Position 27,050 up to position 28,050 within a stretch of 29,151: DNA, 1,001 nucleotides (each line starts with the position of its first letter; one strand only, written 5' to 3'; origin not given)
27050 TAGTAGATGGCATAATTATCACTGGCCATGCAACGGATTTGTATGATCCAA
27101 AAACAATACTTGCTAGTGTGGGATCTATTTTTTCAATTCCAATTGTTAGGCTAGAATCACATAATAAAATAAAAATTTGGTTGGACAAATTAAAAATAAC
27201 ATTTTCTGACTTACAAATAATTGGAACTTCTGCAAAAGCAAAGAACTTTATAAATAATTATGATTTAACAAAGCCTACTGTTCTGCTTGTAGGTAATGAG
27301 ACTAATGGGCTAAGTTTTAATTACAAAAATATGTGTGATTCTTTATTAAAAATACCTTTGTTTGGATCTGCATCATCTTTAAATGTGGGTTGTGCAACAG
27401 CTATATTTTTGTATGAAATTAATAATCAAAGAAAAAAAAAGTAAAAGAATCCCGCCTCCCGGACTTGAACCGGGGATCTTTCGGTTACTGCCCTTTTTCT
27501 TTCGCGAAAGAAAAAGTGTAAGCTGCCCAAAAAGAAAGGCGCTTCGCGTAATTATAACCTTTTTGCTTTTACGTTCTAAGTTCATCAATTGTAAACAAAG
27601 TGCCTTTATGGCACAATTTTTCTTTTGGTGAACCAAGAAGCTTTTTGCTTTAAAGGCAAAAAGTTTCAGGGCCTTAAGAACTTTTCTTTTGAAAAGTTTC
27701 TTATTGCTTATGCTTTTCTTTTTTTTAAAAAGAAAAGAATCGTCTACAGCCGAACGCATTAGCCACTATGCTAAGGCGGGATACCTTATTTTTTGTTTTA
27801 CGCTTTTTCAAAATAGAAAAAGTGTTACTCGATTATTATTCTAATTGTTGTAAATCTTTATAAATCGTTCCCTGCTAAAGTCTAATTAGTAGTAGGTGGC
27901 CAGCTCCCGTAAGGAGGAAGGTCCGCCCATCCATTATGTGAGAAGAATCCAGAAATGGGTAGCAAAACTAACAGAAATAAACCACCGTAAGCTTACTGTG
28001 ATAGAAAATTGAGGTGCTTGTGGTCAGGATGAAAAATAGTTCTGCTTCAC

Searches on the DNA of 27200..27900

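Call 41: search_rna_families(source=window, start=27200, end=27900, threshold=evalue, max_evalue=1)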
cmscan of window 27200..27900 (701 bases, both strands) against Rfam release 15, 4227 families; matches with E-value up to 1: 4.
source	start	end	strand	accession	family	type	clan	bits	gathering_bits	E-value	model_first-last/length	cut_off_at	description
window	27632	27736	-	RF00515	PyrR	Cis-reg;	-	31.4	54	0.024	1-115/115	no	PyrR binding site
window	27674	27780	-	RF04180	BTnc231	Gene; sRNA;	-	18.7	80.4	0.26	1-154/154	no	Bacteroides sRNA BTnc231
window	27587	27694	-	RF00558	L20_leader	Cis-reg; leader;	-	18.5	58.7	0.59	1-127/127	no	Ribosomal protein L20 leader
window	27629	27742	+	RF02634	EF3314_EF3315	Gene; sRNA;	-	18.3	100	0.097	1-141/141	no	Enterococcus sRNA EF3314_EF3315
